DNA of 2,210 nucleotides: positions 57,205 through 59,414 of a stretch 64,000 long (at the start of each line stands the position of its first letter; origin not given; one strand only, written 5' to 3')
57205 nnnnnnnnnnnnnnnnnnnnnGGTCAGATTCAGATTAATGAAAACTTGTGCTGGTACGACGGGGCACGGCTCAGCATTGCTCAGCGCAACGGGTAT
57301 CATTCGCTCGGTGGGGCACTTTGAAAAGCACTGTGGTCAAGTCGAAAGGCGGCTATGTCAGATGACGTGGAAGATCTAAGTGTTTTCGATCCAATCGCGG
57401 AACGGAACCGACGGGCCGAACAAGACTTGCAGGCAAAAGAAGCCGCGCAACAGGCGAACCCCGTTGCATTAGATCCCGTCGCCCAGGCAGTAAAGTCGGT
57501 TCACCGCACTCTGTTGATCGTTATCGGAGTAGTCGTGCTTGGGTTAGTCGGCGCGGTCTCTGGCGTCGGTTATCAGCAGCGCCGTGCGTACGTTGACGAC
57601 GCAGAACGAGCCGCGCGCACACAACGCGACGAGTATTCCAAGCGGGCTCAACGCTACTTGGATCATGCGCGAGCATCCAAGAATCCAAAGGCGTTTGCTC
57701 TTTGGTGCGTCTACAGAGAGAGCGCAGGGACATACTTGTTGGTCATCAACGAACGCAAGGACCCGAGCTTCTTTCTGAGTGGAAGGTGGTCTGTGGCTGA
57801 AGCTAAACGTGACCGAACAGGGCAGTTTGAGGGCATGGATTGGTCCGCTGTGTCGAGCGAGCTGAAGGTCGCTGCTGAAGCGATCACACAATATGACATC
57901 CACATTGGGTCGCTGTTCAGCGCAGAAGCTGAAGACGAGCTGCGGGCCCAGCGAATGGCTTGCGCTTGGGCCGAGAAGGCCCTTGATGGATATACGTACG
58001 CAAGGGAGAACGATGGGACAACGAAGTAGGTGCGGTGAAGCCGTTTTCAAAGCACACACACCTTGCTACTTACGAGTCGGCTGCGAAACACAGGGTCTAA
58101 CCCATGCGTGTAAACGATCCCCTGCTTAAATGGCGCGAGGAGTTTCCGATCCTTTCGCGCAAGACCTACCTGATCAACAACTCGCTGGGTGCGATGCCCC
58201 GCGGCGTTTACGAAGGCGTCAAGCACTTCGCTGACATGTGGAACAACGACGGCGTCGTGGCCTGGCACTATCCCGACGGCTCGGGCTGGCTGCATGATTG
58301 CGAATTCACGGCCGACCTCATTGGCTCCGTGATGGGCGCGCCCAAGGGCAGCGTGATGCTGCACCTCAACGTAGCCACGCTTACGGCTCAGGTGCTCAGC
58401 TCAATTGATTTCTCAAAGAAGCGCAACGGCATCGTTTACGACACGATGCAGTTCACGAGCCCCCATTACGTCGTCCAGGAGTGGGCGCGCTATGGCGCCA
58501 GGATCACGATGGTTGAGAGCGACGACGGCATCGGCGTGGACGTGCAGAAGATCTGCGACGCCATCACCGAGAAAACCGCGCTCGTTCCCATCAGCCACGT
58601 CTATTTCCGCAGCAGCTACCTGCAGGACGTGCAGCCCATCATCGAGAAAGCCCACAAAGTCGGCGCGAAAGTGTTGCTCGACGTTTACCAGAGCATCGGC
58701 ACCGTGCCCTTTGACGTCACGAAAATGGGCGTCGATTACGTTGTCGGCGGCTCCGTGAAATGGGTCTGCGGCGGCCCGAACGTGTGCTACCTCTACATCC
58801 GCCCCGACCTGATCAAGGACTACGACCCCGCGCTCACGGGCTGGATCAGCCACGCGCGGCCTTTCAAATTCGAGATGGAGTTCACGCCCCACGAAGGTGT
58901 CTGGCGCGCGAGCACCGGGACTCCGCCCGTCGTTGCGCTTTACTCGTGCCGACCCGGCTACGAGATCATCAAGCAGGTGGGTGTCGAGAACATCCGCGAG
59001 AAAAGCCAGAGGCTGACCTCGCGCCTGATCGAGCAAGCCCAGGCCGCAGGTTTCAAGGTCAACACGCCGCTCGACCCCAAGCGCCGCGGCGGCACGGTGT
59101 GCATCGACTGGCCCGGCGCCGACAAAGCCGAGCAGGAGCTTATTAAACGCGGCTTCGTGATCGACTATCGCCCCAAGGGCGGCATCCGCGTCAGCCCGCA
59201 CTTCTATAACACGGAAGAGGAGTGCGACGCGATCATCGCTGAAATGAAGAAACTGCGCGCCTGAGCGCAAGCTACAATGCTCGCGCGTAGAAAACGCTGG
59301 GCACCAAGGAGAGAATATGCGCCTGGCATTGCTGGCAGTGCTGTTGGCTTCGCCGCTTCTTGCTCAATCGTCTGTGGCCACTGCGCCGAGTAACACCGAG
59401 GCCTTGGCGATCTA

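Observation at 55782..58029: AT-richer three-gene cassette: PD-(D/E)xK nuclease plus two unknown proteins (one membrane-anchored), a candidate uncharacterised defence or accessory system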

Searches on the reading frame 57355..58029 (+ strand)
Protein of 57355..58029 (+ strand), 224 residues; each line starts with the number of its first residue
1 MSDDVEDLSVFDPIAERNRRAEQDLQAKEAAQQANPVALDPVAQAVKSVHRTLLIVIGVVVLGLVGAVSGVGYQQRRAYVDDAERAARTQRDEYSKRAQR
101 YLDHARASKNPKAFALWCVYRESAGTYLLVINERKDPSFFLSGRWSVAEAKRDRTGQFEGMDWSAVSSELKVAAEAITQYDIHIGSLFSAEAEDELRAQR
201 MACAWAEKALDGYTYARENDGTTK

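Call 3: search_protein_families(library=pfam, proteins=[window:57355-58029:+], max_evalue=1)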
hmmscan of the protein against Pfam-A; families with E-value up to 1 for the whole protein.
window:57355-58029:+ (224 aa): 2 families
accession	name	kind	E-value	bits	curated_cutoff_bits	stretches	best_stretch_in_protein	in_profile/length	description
PF11837.13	INV_N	-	0.13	13.2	27.8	1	39-90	13-64/109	Beta-fructofuranosidase, N-terminal domain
PF14828.11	Amnionless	-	0.22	10.7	30.4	1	22-99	317-396/442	Amnionless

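Call 4: search_protein_families(library=padloc, proteins=[window:57355-58029:+], max_evalue=1)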
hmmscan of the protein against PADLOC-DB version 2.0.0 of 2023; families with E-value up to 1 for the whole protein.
window:57355-58029:+ (224 aa): 0 families

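Call 5: search_protein_families(library=ncbifam, proteins=[window:57355-58029:+], max_evalue=1)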
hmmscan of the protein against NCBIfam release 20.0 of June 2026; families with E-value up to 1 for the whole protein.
window:57355-58029:+ (224 aa): 2 families
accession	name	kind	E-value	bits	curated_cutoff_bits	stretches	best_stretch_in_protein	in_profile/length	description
NF053524.1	thylo_ssl2009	equivalog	0.07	13.8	58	1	56-108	12-66/90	ssl2009 family thylakoid membrane protein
TIGR04527.1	mycoplas_twoTM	subfamily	0.23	11.1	125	1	45-79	4-38/248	MG_279/MG_280 family protein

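Call 8: search_protein_families(library=phrogs, proteins=[window:57355-58029:+], max_evalue=1)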
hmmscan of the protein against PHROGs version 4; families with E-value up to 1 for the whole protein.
window:57355-58029:+ (224 aa): 3 families
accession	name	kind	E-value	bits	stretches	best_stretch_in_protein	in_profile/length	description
phrog_18827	-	unknown function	0.071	14.3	1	55-91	18-59/64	-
phrog_321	-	connector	0.57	11.5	0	81-109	18-46/122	tail completion or Neck1 protein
phrog_6617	-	unknown function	0.93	11.4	1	67-111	68-106/122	-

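Call 14: find_homologous_proteins(query=window:57355-58029:+)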
Query window:57355-58029:+ (224 aa): 1 proteins with E <= 0.001 among 888 candidates.
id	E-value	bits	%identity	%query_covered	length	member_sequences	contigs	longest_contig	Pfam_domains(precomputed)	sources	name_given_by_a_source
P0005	3.0e-141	486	100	100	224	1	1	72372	-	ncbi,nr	ncbi:MAG: hypothetical protein IT461_05030 [Planctomycetes bacterium]|nr:hypothetical protein [Planc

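Call 101: search_solved_structures(query=window:57355-58029:+, max_evalue=10)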
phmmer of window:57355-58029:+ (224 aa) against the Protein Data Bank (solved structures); distinct sequences matched with E-value up to 10: 6.
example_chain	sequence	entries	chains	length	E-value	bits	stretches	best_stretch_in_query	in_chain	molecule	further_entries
9fq7_4V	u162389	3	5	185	0.35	13.8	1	54-112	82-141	Cytochrome c oxidase subunit 4 | Cg8 protein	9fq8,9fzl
6gka_A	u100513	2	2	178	0.79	12.7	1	99-174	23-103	Ferritin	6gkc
5ouw_A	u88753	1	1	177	0.8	12.6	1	99-174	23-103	Ferritin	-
6som_A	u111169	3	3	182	0.81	12.6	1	99-175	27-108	Ferritin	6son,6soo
7pf9_A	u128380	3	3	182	0.82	12.6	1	99-174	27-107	Ferritin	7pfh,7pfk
7pf8_A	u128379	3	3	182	0.87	12.5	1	99-173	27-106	Ferritin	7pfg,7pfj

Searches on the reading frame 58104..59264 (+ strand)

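Call 3: search_protein_families(library=pfam, proteins=[window:58104-59264:+], max_evalue=1)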
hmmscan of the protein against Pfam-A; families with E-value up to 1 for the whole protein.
window:58104-59264:+ (386 aa): 4 families
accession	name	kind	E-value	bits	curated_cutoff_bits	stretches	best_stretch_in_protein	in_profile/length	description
PF00266.25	Aminotran_5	-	3.4e-32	112.3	21.5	1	100-343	80-323/371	Aminotransferase class-V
PF22580.2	KYNU_C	-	2e-14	53.8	27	1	297-379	1-88/90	Kynureninase C-terminal domain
PF01041.23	DegT_DnrJ_EryC1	-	0.0018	18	19.8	1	109-200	66-152/360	DegT/DnrJ/EryC1/StrS aminotransferase family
PF01053.26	Cys_Met_Meta_PP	-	0.0094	15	27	1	101-224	85-203/381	Cys/Met metabolism PLP-dependent enzyme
